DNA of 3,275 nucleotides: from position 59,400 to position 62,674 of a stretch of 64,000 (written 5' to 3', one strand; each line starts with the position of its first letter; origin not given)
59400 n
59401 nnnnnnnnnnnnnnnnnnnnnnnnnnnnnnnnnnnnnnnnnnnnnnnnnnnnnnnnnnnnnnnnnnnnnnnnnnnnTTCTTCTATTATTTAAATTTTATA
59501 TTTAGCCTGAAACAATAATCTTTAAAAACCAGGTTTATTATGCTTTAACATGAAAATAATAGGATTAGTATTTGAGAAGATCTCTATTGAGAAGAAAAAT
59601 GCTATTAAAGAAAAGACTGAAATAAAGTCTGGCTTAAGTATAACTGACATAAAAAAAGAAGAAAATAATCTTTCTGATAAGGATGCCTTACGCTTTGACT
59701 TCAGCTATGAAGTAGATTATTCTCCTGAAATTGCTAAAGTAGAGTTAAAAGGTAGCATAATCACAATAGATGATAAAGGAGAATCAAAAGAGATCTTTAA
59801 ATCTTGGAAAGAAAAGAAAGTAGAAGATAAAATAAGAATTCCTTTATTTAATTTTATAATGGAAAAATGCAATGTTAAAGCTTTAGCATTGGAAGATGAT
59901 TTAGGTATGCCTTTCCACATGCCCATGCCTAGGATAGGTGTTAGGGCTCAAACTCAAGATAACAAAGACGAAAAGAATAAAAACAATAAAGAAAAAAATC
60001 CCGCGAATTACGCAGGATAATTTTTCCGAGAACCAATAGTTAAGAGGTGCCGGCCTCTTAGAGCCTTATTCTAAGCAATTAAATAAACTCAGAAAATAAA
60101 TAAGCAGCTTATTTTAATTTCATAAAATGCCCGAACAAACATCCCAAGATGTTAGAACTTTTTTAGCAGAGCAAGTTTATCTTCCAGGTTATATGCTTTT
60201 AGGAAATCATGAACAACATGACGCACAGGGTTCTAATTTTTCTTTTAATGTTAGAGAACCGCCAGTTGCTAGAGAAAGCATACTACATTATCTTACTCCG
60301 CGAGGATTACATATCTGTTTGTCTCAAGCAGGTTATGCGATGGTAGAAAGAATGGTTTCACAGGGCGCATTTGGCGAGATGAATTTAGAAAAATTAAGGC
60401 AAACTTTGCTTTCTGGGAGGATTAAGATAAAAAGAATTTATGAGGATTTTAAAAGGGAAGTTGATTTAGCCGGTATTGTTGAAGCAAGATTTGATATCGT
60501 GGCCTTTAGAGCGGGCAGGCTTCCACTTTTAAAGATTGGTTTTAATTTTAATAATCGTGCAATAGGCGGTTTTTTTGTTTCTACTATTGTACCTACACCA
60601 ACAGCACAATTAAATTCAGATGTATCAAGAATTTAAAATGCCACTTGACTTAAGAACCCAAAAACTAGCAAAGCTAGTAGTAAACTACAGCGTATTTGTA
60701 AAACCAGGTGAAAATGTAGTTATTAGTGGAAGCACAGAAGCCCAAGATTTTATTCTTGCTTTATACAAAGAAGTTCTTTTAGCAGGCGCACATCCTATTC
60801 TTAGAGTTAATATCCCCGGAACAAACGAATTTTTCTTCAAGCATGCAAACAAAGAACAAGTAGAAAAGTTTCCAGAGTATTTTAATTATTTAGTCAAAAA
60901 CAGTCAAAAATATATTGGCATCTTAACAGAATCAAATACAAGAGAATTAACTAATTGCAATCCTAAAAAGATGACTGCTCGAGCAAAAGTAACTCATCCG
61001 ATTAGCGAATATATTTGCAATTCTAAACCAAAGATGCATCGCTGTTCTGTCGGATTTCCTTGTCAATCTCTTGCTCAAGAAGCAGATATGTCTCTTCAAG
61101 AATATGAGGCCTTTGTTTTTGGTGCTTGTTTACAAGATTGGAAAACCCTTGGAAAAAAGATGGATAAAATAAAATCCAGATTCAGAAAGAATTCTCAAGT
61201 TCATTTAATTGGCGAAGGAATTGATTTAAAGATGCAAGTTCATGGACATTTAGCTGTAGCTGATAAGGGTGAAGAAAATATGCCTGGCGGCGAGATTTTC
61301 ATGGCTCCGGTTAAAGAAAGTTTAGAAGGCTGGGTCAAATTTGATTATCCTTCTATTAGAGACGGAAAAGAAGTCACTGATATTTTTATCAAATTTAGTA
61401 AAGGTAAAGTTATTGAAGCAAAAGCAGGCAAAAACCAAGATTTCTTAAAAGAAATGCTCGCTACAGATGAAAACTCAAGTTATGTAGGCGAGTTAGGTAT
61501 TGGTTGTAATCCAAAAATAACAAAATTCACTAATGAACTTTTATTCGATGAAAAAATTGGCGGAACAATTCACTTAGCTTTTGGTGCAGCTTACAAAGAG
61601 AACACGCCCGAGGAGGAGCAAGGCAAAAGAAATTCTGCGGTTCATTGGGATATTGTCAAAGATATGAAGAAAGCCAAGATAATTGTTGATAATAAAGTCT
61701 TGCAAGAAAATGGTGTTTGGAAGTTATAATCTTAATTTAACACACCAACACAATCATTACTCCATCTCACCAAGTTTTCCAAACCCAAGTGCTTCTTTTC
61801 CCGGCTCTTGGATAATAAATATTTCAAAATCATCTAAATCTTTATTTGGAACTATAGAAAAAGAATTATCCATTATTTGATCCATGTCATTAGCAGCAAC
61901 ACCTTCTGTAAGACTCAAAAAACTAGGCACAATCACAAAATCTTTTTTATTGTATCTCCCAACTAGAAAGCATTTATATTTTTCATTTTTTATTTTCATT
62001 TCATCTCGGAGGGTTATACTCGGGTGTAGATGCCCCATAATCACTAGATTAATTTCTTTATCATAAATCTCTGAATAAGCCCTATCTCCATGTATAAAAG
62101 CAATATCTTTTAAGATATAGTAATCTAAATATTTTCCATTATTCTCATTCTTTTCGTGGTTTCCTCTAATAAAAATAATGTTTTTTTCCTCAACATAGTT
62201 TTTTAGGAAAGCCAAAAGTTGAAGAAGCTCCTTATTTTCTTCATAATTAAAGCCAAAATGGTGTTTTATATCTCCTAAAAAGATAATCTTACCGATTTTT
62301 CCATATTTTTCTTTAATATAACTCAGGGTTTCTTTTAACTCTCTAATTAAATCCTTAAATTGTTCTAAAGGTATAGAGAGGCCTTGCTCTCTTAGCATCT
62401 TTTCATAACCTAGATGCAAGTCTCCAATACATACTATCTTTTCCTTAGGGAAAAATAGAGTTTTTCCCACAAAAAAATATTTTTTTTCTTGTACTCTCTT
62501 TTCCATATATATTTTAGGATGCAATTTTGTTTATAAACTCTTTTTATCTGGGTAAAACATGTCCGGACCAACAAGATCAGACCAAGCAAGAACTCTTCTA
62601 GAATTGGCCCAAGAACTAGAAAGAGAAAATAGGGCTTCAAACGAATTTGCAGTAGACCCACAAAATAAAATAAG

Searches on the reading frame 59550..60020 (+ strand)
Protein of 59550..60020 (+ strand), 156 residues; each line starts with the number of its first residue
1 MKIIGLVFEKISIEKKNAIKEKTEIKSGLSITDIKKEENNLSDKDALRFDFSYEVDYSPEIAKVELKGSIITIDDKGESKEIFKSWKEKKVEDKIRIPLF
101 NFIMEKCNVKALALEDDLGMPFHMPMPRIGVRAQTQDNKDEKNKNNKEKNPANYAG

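Call 4: search_protein_families(library=pfam, proteins=[window:59550-60020:+])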
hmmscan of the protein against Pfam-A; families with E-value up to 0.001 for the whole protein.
window:59550-60020:+ (156 aa): 0 families

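Call 56: search_solved_structures(query=window:59550-60017:+, max_evalue=1)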
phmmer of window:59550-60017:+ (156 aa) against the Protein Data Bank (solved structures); distinct sequences matched with E-value up to 1: 2.
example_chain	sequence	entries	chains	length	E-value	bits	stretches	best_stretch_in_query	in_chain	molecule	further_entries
2lru_A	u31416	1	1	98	0.0055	20.1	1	20-84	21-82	Serine/threonine-protein kinase WNK1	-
6bp9_A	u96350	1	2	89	0.9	12.9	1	48-99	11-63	Alpha-crystallin B chain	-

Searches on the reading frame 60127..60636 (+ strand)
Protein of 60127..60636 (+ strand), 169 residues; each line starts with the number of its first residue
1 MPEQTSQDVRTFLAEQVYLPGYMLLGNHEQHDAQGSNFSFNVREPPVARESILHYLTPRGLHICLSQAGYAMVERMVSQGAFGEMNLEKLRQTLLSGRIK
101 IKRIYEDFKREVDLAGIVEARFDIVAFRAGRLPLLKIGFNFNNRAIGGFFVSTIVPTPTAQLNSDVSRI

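Call 4: search_protein_families(library=pfam, proteins=[window:60127-60636:+])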
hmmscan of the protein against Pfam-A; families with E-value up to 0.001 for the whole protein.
window:60127-60636:+ (169 aa): 0 families

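Call 57: search_solved_structures(query=window:60127-60633:+, max_evalue=1)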
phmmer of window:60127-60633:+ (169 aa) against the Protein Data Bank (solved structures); distinct sequences matched with E-value up to 1: 0.

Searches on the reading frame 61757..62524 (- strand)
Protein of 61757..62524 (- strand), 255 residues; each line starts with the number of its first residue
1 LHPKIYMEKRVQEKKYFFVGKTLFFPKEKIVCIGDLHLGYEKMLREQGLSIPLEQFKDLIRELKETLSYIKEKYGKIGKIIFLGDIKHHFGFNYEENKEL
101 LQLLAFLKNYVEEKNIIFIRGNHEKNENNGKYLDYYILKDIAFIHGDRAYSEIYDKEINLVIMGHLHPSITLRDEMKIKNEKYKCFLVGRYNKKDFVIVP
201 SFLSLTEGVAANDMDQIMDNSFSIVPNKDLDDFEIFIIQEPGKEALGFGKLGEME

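Call 4: search_protein_families(library=pfam, proteins=[window:61757-62524:-])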
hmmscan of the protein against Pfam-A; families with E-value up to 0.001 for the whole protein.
window:61757-62524:- (255 aa): 2 families
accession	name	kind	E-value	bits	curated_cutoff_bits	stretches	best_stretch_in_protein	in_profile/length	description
PF00149.33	Metallophos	-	1.1e-11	45.9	21.5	1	29-142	2-111/191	Calcineurin-like phosphoesterase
PF12850.12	Metallophos_2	-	0.00028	21.4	27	1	30-169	3-119/154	Calcineurin-like phosphoesterase superfamily domain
